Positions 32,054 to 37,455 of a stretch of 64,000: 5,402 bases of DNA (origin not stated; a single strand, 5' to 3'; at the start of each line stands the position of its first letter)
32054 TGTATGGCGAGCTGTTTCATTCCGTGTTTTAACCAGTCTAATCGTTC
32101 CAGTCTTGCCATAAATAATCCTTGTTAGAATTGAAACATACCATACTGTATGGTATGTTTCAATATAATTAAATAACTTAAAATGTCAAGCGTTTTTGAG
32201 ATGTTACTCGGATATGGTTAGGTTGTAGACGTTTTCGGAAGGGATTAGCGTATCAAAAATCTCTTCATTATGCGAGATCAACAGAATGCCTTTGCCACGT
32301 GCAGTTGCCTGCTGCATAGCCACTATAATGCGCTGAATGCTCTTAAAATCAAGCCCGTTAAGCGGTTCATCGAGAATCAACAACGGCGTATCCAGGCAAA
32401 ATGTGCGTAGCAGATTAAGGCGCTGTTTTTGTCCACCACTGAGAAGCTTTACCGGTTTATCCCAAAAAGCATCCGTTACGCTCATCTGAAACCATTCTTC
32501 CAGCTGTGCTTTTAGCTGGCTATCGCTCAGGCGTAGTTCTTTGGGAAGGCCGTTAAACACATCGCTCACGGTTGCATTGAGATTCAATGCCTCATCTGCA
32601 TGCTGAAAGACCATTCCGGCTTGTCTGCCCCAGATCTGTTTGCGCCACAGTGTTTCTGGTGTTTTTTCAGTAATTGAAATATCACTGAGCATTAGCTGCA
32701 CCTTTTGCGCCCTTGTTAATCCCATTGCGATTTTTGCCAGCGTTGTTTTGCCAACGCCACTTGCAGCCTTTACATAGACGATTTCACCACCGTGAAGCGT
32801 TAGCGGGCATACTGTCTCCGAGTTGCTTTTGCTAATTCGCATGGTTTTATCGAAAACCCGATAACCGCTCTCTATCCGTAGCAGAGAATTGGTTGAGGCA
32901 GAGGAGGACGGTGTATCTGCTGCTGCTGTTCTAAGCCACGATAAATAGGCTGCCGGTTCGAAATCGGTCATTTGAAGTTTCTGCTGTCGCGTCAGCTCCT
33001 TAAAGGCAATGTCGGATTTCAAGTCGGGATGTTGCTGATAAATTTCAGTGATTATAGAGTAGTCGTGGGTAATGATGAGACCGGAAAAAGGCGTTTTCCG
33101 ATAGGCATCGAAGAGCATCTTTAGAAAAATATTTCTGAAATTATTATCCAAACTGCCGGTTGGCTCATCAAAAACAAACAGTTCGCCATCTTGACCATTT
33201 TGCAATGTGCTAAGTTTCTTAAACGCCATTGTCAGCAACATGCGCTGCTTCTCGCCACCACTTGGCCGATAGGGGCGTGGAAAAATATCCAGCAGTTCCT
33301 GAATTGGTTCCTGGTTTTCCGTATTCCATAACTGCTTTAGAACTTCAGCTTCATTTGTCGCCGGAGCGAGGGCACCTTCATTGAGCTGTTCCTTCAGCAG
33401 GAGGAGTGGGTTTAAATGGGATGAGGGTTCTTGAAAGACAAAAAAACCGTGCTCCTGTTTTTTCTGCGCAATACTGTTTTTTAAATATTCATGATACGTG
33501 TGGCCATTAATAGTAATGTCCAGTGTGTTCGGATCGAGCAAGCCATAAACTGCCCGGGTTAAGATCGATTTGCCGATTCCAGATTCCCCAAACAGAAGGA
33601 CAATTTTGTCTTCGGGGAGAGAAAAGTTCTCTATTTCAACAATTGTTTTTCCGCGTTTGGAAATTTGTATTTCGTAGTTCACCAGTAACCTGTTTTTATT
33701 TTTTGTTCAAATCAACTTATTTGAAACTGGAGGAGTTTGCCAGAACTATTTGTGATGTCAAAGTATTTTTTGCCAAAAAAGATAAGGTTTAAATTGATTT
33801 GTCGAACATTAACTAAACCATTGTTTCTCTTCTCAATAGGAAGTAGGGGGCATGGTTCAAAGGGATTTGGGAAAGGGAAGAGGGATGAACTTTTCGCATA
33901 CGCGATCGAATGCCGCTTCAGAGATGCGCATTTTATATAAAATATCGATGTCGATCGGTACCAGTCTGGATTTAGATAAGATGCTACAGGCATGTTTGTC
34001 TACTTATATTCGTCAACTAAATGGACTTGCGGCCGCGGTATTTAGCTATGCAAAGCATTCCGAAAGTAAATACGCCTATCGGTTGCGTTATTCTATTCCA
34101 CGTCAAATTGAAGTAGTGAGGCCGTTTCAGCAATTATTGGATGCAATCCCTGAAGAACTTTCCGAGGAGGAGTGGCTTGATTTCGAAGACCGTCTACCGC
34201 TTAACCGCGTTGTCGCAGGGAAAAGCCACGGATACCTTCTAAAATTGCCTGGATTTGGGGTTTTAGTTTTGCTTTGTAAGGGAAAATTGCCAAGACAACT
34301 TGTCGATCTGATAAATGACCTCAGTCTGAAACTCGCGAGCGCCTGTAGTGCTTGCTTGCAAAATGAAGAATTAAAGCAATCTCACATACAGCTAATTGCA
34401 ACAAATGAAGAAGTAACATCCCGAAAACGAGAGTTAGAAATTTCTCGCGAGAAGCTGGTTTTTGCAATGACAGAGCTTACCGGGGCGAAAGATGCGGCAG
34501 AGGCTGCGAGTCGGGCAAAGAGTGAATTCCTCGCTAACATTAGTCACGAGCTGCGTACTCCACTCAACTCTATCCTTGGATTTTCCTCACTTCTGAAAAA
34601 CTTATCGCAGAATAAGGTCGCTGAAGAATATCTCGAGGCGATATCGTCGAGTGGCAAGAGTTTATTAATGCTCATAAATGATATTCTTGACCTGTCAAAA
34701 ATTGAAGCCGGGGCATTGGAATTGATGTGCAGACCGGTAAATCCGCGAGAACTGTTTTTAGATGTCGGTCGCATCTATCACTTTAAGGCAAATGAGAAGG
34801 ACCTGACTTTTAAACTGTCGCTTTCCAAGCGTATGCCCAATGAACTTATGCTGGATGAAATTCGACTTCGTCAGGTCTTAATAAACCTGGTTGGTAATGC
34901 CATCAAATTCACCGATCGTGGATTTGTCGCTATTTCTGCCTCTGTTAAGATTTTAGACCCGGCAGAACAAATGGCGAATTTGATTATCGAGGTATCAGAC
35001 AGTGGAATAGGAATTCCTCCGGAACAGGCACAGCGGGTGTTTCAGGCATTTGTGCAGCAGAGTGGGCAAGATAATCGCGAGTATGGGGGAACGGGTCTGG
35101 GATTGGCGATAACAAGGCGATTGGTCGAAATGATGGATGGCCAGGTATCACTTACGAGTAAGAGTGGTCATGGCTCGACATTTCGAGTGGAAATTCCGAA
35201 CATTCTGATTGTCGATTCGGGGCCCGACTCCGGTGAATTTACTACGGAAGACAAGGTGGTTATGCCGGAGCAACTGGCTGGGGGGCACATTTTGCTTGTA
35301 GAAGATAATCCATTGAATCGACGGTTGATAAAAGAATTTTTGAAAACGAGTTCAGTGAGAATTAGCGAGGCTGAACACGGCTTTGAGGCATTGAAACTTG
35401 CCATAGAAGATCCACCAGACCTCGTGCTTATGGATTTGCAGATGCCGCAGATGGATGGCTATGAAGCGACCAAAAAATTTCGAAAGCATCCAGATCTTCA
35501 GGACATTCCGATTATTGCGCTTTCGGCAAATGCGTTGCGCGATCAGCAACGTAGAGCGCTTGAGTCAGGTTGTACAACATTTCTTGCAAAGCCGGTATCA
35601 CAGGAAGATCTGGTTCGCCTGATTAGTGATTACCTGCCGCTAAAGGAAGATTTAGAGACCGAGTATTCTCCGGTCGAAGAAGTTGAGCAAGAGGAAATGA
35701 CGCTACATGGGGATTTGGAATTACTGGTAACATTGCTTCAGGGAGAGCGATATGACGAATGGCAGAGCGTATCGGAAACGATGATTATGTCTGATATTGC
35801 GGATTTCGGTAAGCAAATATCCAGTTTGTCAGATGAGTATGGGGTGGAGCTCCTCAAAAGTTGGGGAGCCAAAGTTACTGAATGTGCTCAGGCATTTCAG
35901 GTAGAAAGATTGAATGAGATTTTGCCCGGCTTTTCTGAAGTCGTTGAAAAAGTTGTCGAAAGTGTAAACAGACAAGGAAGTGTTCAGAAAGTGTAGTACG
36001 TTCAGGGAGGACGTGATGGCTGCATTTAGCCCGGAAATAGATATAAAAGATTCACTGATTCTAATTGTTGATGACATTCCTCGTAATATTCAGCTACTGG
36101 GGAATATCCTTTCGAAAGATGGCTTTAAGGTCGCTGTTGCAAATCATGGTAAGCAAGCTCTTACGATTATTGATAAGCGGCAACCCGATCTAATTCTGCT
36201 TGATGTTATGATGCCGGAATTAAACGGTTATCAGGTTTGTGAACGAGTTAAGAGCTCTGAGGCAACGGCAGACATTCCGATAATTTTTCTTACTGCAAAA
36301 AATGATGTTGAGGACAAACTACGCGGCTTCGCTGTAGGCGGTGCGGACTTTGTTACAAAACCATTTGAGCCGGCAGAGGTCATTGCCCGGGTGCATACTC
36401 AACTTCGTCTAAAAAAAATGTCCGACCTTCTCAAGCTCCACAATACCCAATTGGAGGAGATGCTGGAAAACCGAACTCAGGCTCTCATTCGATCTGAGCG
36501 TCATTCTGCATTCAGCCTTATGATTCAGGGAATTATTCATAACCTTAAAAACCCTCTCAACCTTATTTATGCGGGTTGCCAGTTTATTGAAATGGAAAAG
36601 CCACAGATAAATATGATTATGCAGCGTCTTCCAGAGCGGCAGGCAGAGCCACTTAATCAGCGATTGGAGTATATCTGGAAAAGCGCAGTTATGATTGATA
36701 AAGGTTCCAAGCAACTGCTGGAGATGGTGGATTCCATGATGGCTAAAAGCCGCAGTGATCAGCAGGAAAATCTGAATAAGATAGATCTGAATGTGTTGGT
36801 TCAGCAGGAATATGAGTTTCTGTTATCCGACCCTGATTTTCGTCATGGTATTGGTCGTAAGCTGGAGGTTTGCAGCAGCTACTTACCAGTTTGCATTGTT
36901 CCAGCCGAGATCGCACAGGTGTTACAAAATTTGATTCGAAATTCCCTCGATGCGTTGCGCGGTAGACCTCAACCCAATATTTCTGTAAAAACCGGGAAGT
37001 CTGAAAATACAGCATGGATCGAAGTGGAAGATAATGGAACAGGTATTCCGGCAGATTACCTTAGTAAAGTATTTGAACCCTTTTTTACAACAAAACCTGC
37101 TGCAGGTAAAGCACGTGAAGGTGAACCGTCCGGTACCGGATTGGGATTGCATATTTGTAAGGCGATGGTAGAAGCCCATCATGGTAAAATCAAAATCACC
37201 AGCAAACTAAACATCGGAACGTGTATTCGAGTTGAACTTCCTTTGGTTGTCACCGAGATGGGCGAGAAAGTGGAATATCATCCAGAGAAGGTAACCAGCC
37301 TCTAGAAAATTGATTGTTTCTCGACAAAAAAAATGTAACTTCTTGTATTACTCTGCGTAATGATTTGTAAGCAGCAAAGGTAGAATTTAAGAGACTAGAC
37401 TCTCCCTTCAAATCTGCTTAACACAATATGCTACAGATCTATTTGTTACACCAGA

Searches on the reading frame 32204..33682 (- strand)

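Call 45: search_protein_families(library=pfam, proteins=[window:32204-33682:-], max_evalue=0.001)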
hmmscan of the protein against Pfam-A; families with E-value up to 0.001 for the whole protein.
window:32204-33682:- (492 aa): 10 families
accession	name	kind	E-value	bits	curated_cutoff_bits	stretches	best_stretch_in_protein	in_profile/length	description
PF00005.33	ABC_tran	-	1e-35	123.7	25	2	294-442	6-137/137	ABC transporter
PF02463.25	SMC_N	-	4e-08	33.4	40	0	304-478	99-204/220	RecF/RecN/SMC N terminal domain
PF13304.12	AAA_21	-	6.5e-08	33.4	27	1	425-476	252-303/304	AAA domain, putative AbiEii toxin, Type IV TA system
PF13401.12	AAA_22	-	7e-07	30.1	27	0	25-81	5-64/130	AAA domain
PF13191.12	AAA_16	-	1.1e-06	29.7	32.6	0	26-137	25-104/167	AAA ATPase domain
PF20720.3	nSTAND3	-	2.8e-05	24.3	27.2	0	22-46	14-38/155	Novel STAND NTPase 3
PF13558.12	SbcC_Walker_B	-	4.5e-05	24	27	0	141-188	34-86/90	SbcC/RAD50-like, Walker B motif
PF03193.22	RsgA_GTPase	-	9.3e-05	22.7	30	0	11-56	94-137/174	RsgA GTPase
PF00004.35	AAA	-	0.00012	23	21.2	0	28-68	1-40/131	ATPase family associated with various cellular activities (AAA)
PF00158.32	Sigma54_activat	-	0.00019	21.6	20.2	0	16-48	13-45/168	Sigma-54 interaction domain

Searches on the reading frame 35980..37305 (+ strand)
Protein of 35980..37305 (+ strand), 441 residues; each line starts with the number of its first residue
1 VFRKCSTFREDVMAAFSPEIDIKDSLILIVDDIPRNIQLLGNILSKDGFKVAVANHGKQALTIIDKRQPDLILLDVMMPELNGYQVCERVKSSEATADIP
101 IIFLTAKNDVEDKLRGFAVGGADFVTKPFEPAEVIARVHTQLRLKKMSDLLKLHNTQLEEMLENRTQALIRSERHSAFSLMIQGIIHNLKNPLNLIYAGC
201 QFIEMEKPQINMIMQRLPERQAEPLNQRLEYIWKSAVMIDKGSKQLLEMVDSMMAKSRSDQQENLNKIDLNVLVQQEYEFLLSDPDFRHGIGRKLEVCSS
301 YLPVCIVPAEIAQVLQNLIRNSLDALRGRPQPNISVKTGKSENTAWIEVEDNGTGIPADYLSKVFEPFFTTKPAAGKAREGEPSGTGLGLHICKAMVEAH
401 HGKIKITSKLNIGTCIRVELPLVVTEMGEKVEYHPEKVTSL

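Call 45: search_protein_families(library=pfam, proteins=[window:35980-37305:+], max_evalue=0.001)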
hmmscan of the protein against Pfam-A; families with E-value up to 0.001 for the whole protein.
window:35980-37305:+ (441 aa): 4 families
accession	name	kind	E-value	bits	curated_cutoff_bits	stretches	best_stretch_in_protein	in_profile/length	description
PF00072.30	Response_reg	-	5.9e-31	107.3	30.2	1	27-138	1-110/111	Response regulator receiver domain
PF02518.31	HATPase_c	-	1.3e-25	90.4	26.4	1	309-422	4-109/111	Histidine kinase-, DNA gyrase B-, and HSP90-like ATPase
PF13589.12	HATPase_c_3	-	5.9e-06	26.8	25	1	312-400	4-93/137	Histidine kinase-, DNA gyrase B-, and HSP90-like ATPase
PF14501.12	HATPase_c_5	-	0.00014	22.1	22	1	308-409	3-91/102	GHKL domain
